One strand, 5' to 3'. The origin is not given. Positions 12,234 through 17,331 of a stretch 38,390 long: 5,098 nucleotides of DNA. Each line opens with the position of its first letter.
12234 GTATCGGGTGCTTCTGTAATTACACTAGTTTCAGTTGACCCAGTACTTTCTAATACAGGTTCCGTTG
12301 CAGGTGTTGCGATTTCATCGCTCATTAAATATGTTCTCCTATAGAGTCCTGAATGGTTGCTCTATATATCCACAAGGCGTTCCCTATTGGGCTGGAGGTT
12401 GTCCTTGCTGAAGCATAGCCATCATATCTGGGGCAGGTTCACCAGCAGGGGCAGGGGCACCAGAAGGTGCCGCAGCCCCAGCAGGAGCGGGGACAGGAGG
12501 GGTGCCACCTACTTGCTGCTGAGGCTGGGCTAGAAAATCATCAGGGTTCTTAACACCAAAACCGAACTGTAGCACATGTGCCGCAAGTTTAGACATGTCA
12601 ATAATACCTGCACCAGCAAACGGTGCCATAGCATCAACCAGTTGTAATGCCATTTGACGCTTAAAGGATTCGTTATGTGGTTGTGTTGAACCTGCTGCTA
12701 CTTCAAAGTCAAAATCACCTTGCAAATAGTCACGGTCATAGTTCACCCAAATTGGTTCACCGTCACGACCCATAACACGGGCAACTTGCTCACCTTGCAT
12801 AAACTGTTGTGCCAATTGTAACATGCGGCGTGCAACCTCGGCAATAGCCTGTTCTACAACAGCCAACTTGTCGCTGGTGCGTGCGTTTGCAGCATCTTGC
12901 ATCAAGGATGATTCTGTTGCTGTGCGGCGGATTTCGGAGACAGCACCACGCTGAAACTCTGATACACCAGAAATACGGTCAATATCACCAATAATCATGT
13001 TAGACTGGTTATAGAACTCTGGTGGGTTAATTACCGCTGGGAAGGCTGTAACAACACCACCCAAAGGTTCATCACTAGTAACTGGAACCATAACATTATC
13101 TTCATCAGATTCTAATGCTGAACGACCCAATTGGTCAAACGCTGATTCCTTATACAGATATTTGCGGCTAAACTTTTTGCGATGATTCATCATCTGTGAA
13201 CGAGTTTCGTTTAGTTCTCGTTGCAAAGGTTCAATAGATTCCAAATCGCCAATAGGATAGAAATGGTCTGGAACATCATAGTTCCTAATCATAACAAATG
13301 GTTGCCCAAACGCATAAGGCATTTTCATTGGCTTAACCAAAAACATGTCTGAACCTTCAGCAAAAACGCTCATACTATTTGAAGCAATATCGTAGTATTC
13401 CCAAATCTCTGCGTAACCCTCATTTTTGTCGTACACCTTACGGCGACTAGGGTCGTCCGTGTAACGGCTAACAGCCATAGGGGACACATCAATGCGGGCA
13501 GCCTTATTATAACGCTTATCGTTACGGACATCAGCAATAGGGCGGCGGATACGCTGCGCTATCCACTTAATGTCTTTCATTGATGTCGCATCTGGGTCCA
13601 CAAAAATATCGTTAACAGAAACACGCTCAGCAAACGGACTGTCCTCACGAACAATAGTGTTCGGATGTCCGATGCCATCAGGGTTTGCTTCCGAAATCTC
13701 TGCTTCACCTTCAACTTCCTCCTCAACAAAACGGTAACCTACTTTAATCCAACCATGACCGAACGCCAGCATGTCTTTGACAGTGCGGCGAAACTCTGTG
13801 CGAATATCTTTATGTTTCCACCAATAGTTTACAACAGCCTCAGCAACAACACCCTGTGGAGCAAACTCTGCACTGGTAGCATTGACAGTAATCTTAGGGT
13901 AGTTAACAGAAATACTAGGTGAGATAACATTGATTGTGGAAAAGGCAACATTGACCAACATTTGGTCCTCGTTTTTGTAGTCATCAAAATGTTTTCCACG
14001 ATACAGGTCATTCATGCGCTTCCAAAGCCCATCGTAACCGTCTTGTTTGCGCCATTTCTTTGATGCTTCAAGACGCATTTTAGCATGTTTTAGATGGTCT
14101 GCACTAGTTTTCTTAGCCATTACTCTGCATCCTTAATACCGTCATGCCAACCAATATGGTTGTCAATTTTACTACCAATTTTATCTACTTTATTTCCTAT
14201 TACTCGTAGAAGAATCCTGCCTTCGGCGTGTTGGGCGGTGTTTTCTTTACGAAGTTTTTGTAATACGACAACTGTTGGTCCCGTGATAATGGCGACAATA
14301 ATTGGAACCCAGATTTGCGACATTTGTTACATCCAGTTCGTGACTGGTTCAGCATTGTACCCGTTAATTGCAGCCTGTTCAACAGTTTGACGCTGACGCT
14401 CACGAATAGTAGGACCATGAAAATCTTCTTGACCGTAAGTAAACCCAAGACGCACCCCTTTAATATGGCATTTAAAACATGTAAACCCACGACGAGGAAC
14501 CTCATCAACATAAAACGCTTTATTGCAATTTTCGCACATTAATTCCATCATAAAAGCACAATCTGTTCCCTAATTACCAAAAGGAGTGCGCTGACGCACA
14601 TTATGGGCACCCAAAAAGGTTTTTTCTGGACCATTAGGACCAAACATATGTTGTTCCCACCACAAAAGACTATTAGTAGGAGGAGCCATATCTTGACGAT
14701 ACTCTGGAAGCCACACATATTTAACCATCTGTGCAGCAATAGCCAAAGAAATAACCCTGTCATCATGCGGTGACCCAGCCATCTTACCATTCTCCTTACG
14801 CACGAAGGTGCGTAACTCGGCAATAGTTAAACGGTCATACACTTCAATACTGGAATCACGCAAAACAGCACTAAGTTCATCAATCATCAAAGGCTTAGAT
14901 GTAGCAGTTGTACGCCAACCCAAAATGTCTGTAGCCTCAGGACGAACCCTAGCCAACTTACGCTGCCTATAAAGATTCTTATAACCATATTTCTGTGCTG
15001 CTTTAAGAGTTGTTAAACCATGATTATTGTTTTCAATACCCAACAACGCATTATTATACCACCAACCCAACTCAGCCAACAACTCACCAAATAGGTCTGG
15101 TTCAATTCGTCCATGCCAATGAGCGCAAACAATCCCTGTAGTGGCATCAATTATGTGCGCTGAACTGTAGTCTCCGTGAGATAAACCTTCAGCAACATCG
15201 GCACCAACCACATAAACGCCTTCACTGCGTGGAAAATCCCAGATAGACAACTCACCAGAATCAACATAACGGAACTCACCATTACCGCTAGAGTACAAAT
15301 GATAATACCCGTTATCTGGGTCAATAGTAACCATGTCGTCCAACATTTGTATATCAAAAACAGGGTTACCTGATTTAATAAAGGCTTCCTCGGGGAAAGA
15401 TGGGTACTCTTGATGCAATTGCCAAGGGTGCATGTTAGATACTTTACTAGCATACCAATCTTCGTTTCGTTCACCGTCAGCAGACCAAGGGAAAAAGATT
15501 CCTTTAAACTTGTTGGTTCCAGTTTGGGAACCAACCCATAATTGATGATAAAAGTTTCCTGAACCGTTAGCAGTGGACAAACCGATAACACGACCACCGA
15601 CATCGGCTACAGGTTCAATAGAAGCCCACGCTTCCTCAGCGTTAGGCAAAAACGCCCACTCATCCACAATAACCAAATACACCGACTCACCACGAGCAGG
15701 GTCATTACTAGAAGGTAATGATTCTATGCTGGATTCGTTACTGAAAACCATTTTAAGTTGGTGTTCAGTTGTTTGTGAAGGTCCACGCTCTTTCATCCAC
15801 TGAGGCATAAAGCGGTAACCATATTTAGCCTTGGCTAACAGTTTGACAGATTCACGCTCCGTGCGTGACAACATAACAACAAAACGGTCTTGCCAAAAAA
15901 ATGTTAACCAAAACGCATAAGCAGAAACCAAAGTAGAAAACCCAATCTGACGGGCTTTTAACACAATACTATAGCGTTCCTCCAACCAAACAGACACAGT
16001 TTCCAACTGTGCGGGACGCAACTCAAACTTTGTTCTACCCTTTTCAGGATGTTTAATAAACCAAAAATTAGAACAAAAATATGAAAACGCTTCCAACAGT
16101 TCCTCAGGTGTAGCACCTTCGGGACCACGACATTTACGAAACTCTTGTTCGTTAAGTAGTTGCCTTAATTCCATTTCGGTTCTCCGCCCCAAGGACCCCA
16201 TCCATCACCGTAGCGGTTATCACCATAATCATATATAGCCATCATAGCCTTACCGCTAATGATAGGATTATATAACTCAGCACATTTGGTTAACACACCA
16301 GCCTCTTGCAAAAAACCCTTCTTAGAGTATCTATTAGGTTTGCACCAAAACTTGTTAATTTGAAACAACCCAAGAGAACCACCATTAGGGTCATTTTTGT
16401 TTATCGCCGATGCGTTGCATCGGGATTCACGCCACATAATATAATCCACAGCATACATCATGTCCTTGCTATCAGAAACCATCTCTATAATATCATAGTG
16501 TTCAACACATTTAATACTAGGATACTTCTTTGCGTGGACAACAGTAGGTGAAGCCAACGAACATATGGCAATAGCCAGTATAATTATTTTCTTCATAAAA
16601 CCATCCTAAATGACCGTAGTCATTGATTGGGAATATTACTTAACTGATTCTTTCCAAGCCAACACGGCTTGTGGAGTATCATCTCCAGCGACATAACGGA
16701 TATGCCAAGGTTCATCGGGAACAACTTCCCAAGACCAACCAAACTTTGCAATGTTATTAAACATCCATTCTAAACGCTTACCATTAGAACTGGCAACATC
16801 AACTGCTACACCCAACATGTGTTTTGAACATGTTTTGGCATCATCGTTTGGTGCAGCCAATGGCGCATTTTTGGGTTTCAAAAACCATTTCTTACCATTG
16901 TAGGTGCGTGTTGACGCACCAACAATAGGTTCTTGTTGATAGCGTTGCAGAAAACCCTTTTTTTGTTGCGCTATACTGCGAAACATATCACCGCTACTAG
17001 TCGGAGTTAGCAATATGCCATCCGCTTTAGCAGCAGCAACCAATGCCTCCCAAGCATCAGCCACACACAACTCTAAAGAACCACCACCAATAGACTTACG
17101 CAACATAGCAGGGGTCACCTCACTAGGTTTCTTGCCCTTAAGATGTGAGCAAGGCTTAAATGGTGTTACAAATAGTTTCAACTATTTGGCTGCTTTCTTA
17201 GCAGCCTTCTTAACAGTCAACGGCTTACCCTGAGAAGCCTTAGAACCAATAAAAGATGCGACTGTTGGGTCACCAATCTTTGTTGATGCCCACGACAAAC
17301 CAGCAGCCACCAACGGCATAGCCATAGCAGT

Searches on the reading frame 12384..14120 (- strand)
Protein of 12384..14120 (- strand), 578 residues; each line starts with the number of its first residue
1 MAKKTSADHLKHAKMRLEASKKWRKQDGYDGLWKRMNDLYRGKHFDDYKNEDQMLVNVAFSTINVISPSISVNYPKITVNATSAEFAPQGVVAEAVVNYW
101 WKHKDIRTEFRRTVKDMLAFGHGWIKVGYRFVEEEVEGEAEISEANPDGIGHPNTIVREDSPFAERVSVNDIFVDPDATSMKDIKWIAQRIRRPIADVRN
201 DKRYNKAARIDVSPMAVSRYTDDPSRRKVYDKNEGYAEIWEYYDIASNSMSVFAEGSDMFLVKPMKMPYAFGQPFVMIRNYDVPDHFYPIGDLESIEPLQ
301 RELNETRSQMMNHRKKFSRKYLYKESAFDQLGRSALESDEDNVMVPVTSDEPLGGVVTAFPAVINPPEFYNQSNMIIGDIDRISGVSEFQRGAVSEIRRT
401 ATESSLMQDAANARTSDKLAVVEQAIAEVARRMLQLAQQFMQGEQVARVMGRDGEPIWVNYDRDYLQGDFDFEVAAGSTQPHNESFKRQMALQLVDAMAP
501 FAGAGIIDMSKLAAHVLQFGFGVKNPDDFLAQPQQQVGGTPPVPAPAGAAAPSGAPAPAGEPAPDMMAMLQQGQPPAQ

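Call 92: search_dna_similar(query=window:12384-14120:-, collection=phages, mode=protein, max_rows=25)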
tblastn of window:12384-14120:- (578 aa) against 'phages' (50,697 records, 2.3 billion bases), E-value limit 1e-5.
Records with a match: 52; places in all: 52; records where one place covers at least 80% of the query: 1.
Best place of each record, by identity: <60% 52.
By first word of the organism name: Pectobacterium 14; Pseudomonas 11; Vibrio 10; Acinetobacter 4; Caudoviricetes 2; Alcaligenes 2; Kosakonia 2; Enterobacter 2; Bacillus 1; Erwinia 1; and 3 more.
By host as written in the record: Vibrio cholerae 7; Pseudomonas aeruginosa 6; Pectobacterium atrosepticum DSM 30186 3; Pectobacterium atrosepticum F41 3; Pseudomonas aeruginosa ATCC 27853 3; - 2; Acinetobacter pittii ABC38 2; Alcaligenes faecalis 10106 2; and 17 more.
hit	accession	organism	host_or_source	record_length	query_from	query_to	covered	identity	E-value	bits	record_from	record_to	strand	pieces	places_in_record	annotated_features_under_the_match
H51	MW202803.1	Caudoviricetes sp.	Manatee Spring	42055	24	530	88%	42.3%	5e-133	434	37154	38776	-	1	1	head to tail joining protein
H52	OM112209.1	Bacillus phage PK1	Bacillus sp. (in: Bacteria)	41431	33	494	80%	20.4%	5e-13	79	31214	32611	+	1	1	none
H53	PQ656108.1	Acinetobacter phage At2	Acinetobacter tandoii W4-4-4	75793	167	518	61%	24.9%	4e-11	72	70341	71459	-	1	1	hypothetical protein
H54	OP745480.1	Vibrio phage vB_VhaP_PG11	Vibrio hangzhouensis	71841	155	512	62%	22.4%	1e-6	58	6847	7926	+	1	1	portal protein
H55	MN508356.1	Acinetobacter phage VB_ApiP_XC38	Acinetobacter pittii ABC38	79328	160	494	58%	23.7%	3e-6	57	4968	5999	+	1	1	portal protein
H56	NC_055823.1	Acinetobacter phage VB_ApiP_XC38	Acinetobacter pittii ABC38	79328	160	494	58%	23.7%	3e-6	57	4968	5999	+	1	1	portal protein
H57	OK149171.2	Alcaligenes phage vB_Af_QDWS595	Alcaligenes faecalis 10106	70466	148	483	58%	23.4%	3e-6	57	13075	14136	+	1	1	portal protein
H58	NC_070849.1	Alcaligenes phage vB_Af_QDWS595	Alcaligenes faecalis 10106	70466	148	483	58%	23.4%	3e-6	57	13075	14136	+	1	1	portal protein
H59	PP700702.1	Erwinia phage MIF8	Erwinia sp. TAC1.XII.93.8 (de Vries et ...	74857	153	494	59%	22.2%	1e-5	55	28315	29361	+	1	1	portal protein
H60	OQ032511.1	Acinetobacter phage nACB1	Acinetobacter beijerinckii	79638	160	489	57%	22.9%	2e-8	63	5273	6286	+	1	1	portal protein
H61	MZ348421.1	Kosakonia phage Kc283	Kosakonia cowanii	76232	150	494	60%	21.6%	4e-6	56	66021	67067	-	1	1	portal protein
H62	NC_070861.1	Kosakonia phage Kc283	Kosakonia cowanii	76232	150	494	60%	21.6%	4e-6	56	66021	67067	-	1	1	portal protein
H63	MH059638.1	Pectobacterium phage Nepra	Pectobacterium atrosepticum DSM18077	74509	150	494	60%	21.6%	5e-6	56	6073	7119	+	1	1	hypothetical protein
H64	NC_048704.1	Pectobacterium phage Nepra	Pectobacterium atrosepticum DSM18077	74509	150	494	60%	21.6%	5e-6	56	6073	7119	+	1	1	portal protein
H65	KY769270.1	Pectobacterium phage phiA41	Pectobacterium wasabiae SCC3193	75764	150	494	60%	21.6%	5e-6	56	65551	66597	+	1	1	hypothetical protein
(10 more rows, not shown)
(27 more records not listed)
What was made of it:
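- The most distant portal relatives are N4-like phages (call 92).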

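Call 104: search_protein_families(library=pfam, max_evalue=0.01, proteins=[window:12384-14120:-])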
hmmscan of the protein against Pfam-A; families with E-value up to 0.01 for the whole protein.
window:12384-14120:- (578 aa): 3 families
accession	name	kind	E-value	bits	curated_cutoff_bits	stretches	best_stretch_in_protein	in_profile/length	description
PF23899.1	SU10_portal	-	1.6e-20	73.5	30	1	95-565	120-579/593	Phage SU10 portal protein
PF16510.12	P22_portal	-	9.6e-17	61.1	26.1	1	52-574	44-588/594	Phage P22-like portal protein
PF05133.19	SPP1_portal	-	6.5e-11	42.3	25.5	2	211-466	134-367/416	Phage portal protein, SPP1 Gp6-like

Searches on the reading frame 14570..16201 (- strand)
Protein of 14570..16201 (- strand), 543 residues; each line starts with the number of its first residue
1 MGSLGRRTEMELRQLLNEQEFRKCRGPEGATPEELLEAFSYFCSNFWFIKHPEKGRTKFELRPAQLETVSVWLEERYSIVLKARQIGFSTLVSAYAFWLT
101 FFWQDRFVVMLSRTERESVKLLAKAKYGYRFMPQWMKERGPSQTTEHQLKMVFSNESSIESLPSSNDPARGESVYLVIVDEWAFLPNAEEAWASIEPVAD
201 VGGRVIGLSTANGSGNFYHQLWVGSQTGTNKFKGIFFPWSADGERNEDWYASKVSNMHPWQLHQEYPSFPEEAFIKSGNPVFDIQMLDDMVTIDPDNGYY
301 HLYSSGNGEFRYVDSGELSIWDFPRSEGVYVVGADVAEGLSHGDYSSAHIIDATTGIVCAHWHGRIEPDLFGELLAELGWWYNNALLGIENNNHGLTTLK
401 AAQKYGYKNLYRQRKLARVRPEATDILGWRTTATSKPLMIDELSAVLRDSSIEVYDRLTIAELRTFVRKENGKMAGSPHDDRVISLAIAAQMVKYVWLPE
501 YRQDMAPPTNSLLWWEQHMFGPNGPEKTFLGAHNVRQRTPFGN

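Call 15: search_dna_similar(query=window:14570-16201:-, collection=phages, mode=protein, max_rows=25)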
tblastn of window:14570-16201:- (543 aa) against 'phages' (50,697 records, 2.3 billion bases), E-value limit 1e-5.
Records with a match: 2727; places in all: 2728; records where one place covers at least 80% of the query: 2002.
Best place of each record, by identity: <60% 2727.
By first word of the organism name: Escherichia 731; Synechococcus 376; Klebsiella 292; Salmonella 200; Vibrio 175; Shigella 94; Stx2a-converting 83; Acinetobacter 77; Aeromonas 75; Cyanophage 61; and 70 more.
By host as written in the record: - 602; Escherichia coli 273; Synechococcus 107; Klebsiella pneumoniae 99; Escherichia coli O157:H7 43; Synechococcus sp. 38; Salmonella enterica 29; Synechococcus sp. WH7803 28; and 614 more.
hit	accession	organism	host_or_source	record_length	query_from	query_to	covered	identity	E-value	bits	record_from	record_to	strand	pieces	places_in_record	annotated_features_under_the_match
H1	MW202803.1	Caudoviricetes sp.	Manatee Spring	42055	35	519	89%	52.3%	2e-154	494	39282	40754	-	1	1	terminase large subunit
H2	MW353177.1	Flavobacterium phage vB_FspM_immuto_13-6C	Flavobacterium sp. LMO8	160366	8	489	89%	30.8%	4e-63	230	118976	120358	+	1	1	terminase large subunit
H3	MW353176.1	Flavobacterium phage vB_FspM_immuto_3-5A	Flavobacterium sp. LMO8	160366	8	489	89%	30.8%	5e-63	229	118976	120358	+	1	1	terminase large subunit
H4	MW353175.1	Flavobacterium phage vB_FspM_immuto_2-6A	Flavobacterium sp. LMO8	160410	8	489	89%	30.8%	5e-63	229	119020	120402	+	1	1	terminase large subunit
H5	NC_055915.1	Flavobacterium phage vB_FspM_immuto_2-6A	Flavobacterium sp. LMO8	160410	8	489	89%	30.8%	5e-63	229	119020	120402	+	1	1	terminase large subunit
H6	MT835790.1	Bacteriophage sp.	human fecal samples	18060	31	473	82%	31.3%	8e-23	192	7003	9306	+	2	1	record has no annotation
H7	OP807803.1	Synechococcus phage MS29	South China Sea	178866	8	498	90%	27.7%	1e-33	142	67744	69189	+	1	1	record has no annotation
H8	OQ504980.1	Synechococcus phage S-MS29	Synechococcus sp. MW02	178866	8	498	90%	27.7%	1e-33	142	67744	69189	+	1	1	terminase large subunit | putative endonuclease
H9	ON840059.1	Caudoviricetes sp.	Rattus norvegicus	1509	41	467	79%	31.7%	1e-51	189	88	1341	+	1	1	large terminase protein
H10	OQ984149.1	Phage C48C1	-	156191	19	519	92%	27.0%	2e-46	181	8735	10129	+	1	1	terminase large subunit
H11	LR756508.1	uncultured phage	metagenomic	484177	6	467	85%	29.2%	1e-48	187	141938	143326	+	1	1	record has no annotation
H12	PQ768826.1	Vibrio phage Bakedbeans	Vibrio campbellii BB120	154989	18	510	91%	27.2%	3e-30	132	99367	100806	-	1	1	terminase DNA packaging enzyme large subunit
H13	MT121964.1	Phage DP SC_6_H4_2017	bacteria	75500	28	473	82%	29.9%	3e-47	183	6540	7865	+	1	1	none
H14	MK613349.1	Roseobacter phage CRP-7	Rhodobacteraceae bacterium FZCC0042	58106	39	520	89%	27.1%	2e-42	168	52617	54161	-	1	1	terminase large subunit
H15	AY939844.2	Prochlorococcus phage P-SSM2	Prochlorococcus sp. NATL1A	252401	17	500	89%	26.8%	6e-32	137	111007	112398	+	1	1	gp17: terminase DNA packaging enzyme large subunit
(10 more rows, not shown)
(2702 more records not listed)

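Call 104: search_protein_families(library=pfam, max_evalue=0.01, proteins=[window:14570-16201:-])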
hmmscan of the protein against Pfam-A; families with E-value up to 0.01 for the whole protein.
window:14570-16201:- (543 aa): 1 family
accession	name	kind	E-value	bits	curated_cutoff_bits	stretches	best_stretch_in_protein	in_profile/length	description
PF03237.21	Terminase_6N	-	8.8e-05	22.7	22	1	80-225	2-149/215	Terminase large subunit, T4likevirus-type, N-terminal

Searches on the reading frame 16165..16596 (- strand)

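Call 105: search_protein_families(library=pfam, max_evalue=0.01, proteins=[window:16165-16596:-])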
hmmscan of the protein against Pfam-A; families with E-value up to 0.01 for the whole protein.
window:16165-16596:- (143 aa): 2 families
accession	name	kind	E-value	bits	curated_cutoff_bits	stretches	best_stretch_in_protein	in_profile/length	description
PF18896.5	SLT_3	-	7.8e-07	29.9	27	1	56-136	23-87/89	Lysozyme like domain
PF01464.25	SLT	-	0.00025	21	21.3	1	49-117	16-71/117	Transglycosylase SLT domain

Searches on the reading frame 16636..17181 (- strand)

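Call 105: search_protein_families(library=pfam, max_evalue=0.01, proteins=[window:16636-17181:-])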
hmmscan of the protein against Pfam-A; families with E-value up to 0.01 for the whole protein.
window:16636-17181:- (181 aa): 1 family
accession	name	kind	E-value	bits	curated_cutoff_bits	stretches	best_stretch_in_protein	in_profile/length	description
PF02557.22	VanY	-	3.1e-11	43.6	25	1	38-165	6-131/132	D-alanyl-D-alanine carboxypeptidase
